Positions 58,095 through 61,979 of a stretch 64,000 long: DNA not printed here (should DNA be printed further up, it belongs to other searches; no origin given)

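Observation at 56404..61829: parB without parA; a divergent ParA/MinD-like domain is fused to a ~900-aa unknown region two genes downstream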

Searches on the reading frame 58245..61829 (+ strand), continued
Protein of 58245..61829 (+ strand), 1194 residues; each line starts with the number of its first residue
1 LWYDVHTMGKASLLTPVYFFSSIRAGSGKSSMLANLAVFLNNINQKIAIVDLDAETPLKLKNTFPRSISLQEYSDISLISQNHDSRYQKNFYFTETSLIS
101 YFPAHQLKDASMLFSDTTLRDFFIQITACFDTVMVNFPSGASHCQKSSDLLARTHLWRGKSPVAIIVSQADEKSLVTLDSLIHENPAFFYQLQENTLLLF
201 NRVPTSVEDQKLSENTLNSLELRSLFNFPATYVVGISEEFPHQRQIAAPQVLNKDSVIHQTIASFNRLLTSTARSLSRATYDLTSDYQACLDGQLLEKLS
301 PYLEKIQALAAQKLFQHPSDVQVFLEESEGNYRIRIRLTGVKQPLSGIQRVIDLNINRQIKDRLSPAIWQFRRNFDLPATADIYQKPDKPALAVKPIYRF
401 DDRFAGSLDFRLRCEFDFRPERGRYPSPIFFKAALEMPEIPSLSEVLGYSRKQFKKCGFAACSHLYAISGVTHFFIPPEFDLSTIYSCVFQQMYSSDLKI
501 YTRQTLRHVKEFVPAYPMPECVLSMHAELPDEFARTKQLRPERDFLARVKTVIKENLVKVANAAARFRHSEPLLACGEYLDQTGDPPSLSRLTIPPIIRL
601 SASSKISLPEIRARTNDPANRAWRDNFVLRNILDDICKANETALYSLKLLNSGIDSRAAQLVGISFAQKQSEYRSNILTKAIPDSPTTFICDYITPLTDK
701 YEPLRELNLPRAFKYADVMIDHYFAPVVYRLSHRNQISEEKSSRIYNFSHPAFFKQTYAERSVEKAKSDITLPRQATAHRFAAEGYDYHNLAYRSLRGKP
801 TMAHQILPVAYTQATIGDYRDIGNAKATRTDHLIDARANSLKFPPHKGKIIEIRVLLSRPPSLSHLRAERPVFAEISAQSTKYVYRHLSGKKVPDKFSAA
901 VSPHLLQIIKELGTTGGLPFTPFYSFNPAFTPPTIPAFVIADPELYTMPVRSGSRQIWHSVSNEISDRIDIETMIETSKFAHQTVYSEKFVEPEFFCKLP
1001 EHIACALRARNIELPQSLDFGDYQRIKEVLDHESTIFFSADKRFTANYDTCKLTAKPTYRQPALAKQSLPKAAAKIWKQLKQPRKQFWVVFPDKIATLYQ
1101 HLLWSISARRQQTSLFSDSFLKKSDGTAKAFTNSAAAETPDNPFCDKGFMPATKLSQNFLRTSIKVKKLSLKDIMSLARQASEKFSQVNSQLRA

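Call 19: search_protein_families(library=pfam, proteins=[L001:13576-17421:+, L001:17517-18302:+, L001:18312-19901:+, L001:19925-22063:+, L001:4542-5480:-, L001:6158-6898:-], max_evalue=0.1)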
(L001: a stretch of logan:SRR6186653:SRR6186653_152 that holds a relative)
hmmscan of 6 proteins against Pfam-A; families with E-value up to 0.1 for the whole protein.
L001:13576-17421:+ (1281 aa): 0 families

L001:17517-18302:+ (261 aa): 3 families
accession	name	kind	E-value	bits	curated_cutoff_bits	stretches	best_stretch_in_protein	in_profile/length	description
PF13672.11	PP2C_2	-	5.7e-16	59.1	24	1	40-232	27-198/209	Protein phosphatase 2C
PF00481.26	PP2C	-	4.8e-15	56.4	20.3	1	32-253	29-255/255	Protein phosphatase 2C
PF07228.17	SpoIIE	-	2e-06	28.4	25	1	179-241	103-169/192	Stage II sporulation protein E (SpoIIE)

L001:18312-19901:+ (529 aa): 5 families
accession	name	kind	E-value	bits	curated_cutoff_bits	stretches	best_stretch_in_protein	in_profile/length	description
PF24319.2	DUF7491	-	0.0078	16.9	30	0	154-242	8-89/90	Coiled-coil region of unknown function (DUF7491)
PF13863.11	DUF4200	-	0.026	15.3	29.7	1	81-173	15-107/119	Domain of unknown function (DUF4200)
PF13851.11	GAS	-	0.035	13.9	32.3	0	66-181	23-131/200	Growth-arrest specific micro-tubule binding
PF08614.16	ATG16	-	0.069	13.7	33.7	1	103-181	73-151/200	Autophagy protein 16 (ATG16)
PF14932.11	HAUS-augmin3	-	0.08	12.9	29.4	0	79-157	69-147/260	HAUS augmin-like complex subunit 3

L001:19925-22063:+ (712 aa): 62 families (the best 25 are shown)
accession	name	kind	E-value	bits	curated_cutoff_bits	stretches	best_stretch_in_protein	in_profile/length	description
PF13414.12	TPR_11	-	6.6e-157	509.4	26.8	18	629-668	1-40/42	TPR repeat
PF07719.23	TPR_2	-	5e-148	469.7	27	20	589-621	2-34/34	Tetratricopeptide repeat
PF00515.34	TPR_1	-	1.8e-144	464.8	27.8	19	589-621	2-34/34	Tetratricopeptide repeat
PF13431.12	TPR_17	-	4.7e-115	366.9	24.4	17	644-676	1-33/34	Tetratricopeptide repeat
PF13181.12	TPR_8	-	2.8e-93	298.7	25.7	14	249-281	2-34/34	Tetratricopeptide repeat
PF13432.12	TPR_16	-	1e-84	278.8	32.7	12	14-76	1-63/65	Tetratricopeptide repeat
PF14559.12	TPR_19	-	2.8e-69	229.8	25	12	569-626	6-62/68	Tetratricopeptide repeat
PF13174.12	TPR_6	-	3.1e-65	212.9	26.3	5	249-280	1-32/33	Tetratricopeptide repeat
PF13428.12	TPR_14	-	1.1e-63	205.5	23.5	7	112-153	1-42/44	Tetratricopeptide repeat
PF13424.12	TPR_12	-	6.5e-61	202.9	30.1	12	590-653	5-76/77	Tetratricopeptide repeat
PF23914.1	TPR_CcmH_CycH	-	1.2e-48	165.3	42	6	519-623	49-156/158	Cytochrome c-type biogenesis protein H TPR domain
PF13371.12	TPR_9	-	5.5e-47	158.1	35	7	563-624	4-65/73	Tetratricopeptide repeat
PF13176.12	TPR_7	-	1.4e-46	153.1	27.9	3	81-111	2-32/36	Tetratricopeptide repeat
PF13374.12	TPR_10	-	4.5e-35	119.1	27.5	1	81-108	5-32/42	Tetratricopeptide repeat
PF12895.13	ANAPC3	-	3.3e-34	117.5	27.2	8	567-646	2-80/82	Anaphase-promoting complex, cyclosome, subunit 3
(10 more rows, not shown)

L001:4542-5480:- (312 aa): 0 families

L001:6158-6898:- (246 aa): 0 families

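Call 23: find_homologous_proteins(query=L001:13576-17421:+, max_evalue=0.001)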
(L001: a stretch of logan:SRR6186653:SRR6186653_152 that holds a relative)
Query L001:13576-17421:+ (1281 aa): 10 proteins with E <= 0.001 among 8000 candidates.
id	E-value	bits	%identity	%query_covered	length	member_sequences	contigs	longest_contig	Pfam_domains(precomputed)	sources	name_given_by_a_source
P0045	0.0e+0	2945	100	100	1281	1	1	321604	-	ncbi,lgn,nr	ncbi:MAG: hypothetical protein GQF41_3113 [Candidatus Rifleibacterium amylolyticum]|nr:MAG: hypothet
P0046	0.0e+0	1059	43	100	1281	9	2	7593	-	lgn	-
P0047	1.1e-246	840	38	100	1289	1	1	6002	-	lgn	-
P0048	6.6e-224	765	36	100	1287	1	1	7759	-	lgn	-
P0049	3.6e-218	746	35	100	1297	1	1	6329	-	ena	-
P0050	2.1e-210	720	34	100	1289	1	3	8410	-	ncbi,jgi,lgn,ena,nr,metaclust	ncbi:MAG: hypothetical protein A2W80_03950 [Candidatus Riflebacteria bacterium GWC2_50_8]|nr:MAG: hy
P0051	6.4e-206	705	33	100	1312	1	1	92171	-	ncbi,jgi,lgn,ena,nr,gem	ncbi:MAG: hypothetical protein KKB51_16135 [Candidatus Riflebacteria bacterium]|nr:hypothetical prot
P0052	1.1e-191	658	34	100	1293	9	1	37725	-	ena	-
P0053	2.9e-139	484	37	63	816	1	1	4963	-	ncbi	ncbi:MAG: hypothetical protein ACD_39C00537G0001, partial [uncultured bacterium]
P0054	1.2e-48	184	28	58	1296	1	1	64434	-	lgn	-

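Call 29: search_protein_families(library=pfam, alignment_id=A1, max_evalue=0.01)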
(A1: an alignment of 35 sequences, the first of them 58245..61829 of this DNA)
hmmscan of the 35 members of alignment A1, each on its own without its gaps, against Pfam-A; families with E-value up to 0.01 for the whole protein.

A. member 1, window:58245-61829:+ (1194 aa): 2 families
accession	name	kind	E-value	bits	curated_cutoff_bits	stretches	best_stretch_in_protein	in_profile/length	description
PF01656.29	CbiA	-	0.00076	19.9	25.4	1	22-60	5-43/125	CobQ/CobB/MinD/ParA nucleotide binding domain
PF06564.18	CBP_BcsQ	-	0.0051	16.8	21.3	0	21-65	7-51/234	Cellulose biosynthesis protein BcsQ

B. families by the number of members that match (of 35 scanned): 6 families
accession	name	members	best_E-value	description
PF01656.29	CbiA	32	4.5e-09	CobQ/CobB/MinD/ParA nucleotide binding domain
PF13614.12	AAA_31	19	0.00013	AAA domain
PF10609.15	ParA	16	0.0002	NUBPL iron-transfer P-loop NTPase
PF06564.18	CBP_BcsQ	13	0.00015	Cellulose biosynthesis protein BcsQ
PF09140.17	MipZ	1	0.0022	ATPase MipZ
PF03029.23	ATP_bind_1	1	0.0026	Conserved hypothetical ATP binding protein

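Call 35: predict_structure(alignment_id=A1)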
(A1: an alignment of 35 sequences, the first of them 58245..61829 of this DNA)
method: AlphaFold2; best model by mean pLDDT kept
length: 1194 residues; sequences in the alignment: 35
mean_pLDDT: 47.2   pTM: 0.36
mean pLDDT of the five models: 47.2, 43.6, 42.2, 41.4, 38.8
residues with pLDDT >= 90: 36; 70-90: 197; 50-70: 107; < 50: 854
segments of 3 or more residues with pLDDT < 50: 1-12, 85-88, 203-215, 274-285, 341-533, 535-686, 688-713, 715-814, 819-824, 833-835, 837-962, 964-1067, 1069-1091, 1099-1105, 1110-1169, 1189-1194
pLDDT, mean of each block of 10 residues (from residue 1): 30 72 86 92 89 83 87 78 53 75 81 73 81 90 85 71 86 80 75 78 51 52 67 77 77 83 83 48 49 62 81 74 71 69 41 35 34 37 36 32 34 35 34 36 43 38 37 35 37 32 36 38 36 47 42 33 32 32 35 29 33 40 30 31 31 37 37 38 43 38 40 42 32 31 31 36 37 32 32 34 36 47 49 48 37 31 37 30 31 36 33 34 32 38 38 36 43 38 42 33 30 31 35 29 33 32 37 42 38 49 48 42 40 37 37 34 40 57 57 40
secondary structure, 60 per line:
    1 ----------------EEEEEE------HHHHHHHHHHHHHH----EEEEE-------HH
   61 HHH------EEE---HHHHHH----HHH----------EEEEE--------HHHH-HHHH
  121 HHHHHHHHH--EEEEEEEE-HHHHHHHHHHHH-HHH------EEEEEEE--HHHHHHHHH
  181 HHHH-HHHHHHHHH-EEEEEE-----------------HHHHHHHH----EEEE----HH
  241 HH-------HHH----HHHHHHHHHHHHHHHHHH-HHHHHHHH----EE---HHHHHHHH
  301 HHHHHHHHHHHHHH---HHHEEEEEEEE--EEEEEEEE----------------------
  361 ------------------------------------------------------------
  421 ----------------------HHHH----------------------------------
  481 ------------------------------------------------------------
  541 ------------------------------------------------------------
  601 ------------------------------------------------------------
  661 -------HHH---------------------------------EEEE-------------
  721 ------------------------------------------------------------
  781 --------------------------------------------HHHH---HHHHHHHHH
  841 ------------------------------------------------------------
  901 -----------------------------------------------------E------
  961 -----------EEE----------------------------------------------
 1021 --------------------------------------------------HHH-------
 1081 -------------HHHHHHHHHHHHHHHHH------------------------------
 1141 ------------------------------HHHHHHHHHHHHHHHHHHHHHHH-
elements in order (helices of 4 or more, strands of 3 or more residues): E17-22 H29-42 E47-51 H59-63 E70-72 H76-81 E99-103 H112-115 H117-129 E132-139 H141-152 E163-169 H172-184 H186-194 E196-201 H219-226 E231-234 H239-242 H257-274 H276-283 H293-314 E321-328 E331-338 H443-446 E704-707 H825-828 H832-840 E972-974 H1094-1110 H1171-1193

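Call 38: fold_search(model_id=the predicted structure, library=pdb)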
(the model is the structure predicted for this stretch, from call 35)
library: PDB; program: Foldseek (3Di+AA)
matches with E <= 10: 1468; with E <= 0.001: 374
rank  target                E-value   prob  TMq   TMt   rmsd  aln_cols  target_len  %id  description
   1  4v03_B                6.5e-09  1.00  0.16  0.64   6.4       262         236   18  MinD cell division protein, Aquifex aeolicus (released 2015-01-14)
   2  4v03_A                9.3e-09  1.00  0.16  0.65   6.3       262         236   18  MinD cell division protein, Aquifex aeolicus (released 2015-01-14)
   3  4v02_B                1.2e-08  1.00  0.16  0.63   6.5       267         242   16  MinC:MinD cell division protein complex, Aquifex aeolicus (released 2015-01-14)
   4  6yay_B                2.6e-08  1.00  0.14  0.55   7.6       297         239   15  Crystal structure of a Selenium-derivatized complex of the bacterial cellulose secretion regulators BcsR and BcsQ, cry (released 2021-02-24)
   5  4v02_A                3.4e-08  1.00  0.16  0.64   6.3       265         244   17  MinC:MinD cell division protein complex, Aquifex aeolicus (released 2015-01-14)
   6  6yb5_A                3.4e-08  1.00  0.15  0.61   6.6       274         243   14  Orthorhombic crystal structure of a native BcsRQ complex crystallized in the presence of ADP (released 2021-02-24)
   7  6riq_C                3.8e-08  1.00  0.16  0.60   6.3       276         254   15  MinCD filament from Pseudomonas aeruginosa (released 2019-06-19)
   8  6iub_A                6.2e-08  1.00  0.16  0.59   6.9       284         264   14  Structure of Helicobacter pylori Soj protein (released 2019-02-13)
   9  6yay_A                1.0e-07  1.00  0.15  0.62   6.7       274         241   16  Crystal structure of a Selenium-derivatized complex of the bacterial cellulose secretion regulators BcsR and BcsQ, cry (released 2021-02-24)
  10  8ray_B                1.2e-07  1.00  0.16  0.61   6.1       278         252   16  ParA in complex with ATP (released 2025-03-26)
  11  3q9l_A                1.4e-07  1.00  0.16  0.58   6.4       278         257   15  The structure of the dimeric E.coli MinD-ATP complex (released 2011-01-26)
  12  8ray_A                1.5e-07  1.00  0.16  0.61   6.3       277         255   17  ParA in complex with ATP (released 2025-03-26)
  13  3ea0_A                1.6e-07  1.00  0.16  0.65   6.3       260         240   16  Crystal Structure of ParA Family ATPase from Chlorobium tepidum TLS (released 2008-09-23)
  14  8jml_B                1.6e-07  1.00  0.16  0.58   6.8       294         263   15  Structure of Helicobacter pylori Soj protein mutant, D41A (released 2024-05-29)
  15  4rz2_B                2.1e-07  1.00  0.15  0.58   8.3       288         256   13  Crystal structure of the MinD-like ATPase FlhG (released 2015-03-04)
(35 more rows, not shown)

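Call 42: search_protein_families(library=padloc, proteins=[window:58245-61829:+, L001:13576-17421:+, L001:17517-18302:+, L001:18312-19901:+], max_evalue=0.01)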
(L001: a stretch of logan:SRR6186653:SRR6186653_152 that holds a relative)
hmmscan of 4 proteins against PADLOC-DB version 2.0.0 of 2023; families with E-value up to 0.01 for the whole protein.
window:58245-61829:+ (1194 aa): 1 family
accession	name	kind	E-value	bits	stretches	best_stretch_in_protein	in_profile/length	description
PDLC04559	PDC-M28B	-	0.0023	15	1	15-57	128-170/438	-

L001:13576-17421:+ (1281 aa): 0 families

L001:17517-18302:+ (261 aa): 1 family
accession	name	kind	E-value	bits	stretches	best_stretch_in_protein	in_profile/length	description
PDLC04518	PDC-M21C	-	7.6e-08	29.9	1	5-208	7-185/243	-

L001:18312-19901:+ (529 aa): 4 families
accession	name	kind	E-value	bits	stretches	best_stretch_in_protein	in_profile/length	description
PDLC03859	LmuB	-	0.00086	16.6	1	71-246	271-493/611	-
PDLC00517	JetC1|JetC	-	0.0014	15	1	60-255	291-477/1119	DUF3584 domain; MukB-like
PDLC00580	JetC3|JetC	-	0.0029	13.9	1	78-248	258-427/1068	DUF3584 domain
PDLC03868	LmuB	-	0.0098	12.2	0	58-247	242-431/1035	-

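Call 43: search_protein_representatives(alignment_id=A1)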
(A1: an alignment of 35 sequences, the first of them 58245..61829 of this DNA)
Query: 35 sequences, 1195 profile positions. Proteins with E-value up to 0.001 (for the whole library): 68; up to 1e-10: 63; up to 1e-30: 56. The best 68 are listed.
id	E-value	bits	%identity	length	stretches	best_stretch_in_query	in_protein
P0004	0.0e+00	1471.6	-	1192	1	1-1195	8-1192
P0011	0.0e+00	1440.3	-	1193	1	1-1195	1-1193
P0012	0.0e+00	1439.9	-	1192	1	1-1194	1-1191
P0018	0.0e+00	1366.2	-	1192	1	1-1195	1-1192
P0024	0.0e+00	1345.8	-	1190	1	1-1194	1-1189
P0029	0.0e+00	1325.7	-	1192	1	1-1193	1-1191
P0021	0.0e+00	1324.4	-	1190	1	1-1194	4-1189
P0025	0.0e+00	1298.0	-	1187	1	1-1194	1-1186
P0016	0.0e+00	1286.4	-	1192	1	1-1194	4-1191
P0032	0.0e+00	1273.7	-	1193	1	1-1194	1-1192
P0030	0.0e+00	1273.4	-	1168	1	25-1193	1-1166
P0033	0.0e+00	1245.5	-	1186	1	1-1194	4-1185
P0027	0.0e+00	1243.3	-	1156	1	40-1193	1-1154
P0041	0.0e+00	1191.9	-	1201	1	1-1194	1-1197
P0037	0.0e+00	1178.1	-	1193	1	1-1194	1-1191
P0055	0.0e+00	1053.1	-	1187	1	1-1191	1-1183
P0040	0.0e+00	1052.0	-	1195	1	1-1192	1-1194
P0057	9.5e-268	908.6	-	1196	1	1-1186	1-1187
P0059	4.1e-230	783.9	-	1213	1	1-1193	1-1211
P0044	1.1e-227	775.8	-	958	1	227-1193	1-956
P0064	2.3e-158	546.3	-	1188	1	1-1193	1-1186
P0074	5.3e-92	326.4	-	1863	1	1-446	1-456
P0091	2.1e-28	115.8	-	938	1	292-1193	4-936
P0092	7.7e-28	113.9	-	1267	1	10-283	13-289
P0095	8.9e-19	83.9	-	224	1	1000-1193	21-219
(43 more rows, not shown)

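Call 44: find_encoding_contigs(protein=P0092, flank=10000, max_places=1)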
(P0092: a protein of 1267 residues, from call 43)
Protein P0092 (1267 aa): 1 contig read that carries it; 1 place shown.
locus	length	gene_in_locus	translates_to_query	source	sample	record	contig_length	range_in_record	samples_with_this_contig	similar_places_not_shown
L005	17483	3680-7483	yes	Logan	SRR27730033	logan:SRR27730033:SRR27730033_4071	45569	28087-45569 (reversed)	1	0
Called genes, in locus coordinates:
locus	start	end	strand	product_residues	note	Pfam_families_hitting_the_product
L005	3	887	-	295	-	?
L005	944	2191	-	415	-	PF14938:SNAP (faint), PF24575:TPR_Slam (faint), PF25062:ARM_TT21_N (faint), PF00515:TPR_1 (faint), PF07719:TPR_2 (faint), PF13174:TPR_6 (faint), PF13512:TPR_18 (weak), PF13525:YfiO, +9 more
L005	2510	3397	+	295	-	PF23023:Anti-Pycsar_Apyc1 (weak), PF00753:Lactamase_B, PF12706:Lactamase_B_2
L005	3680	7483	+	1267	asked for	-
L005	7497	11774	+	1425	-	-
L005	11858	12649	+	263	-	PF00481:PP2C, PF13672:PP2C_2, PF07228:SpoIIE (faint)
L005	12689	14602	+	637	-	-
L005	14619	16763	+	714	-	-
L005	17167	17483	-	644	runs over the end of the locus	PF00128:Alpha-amylase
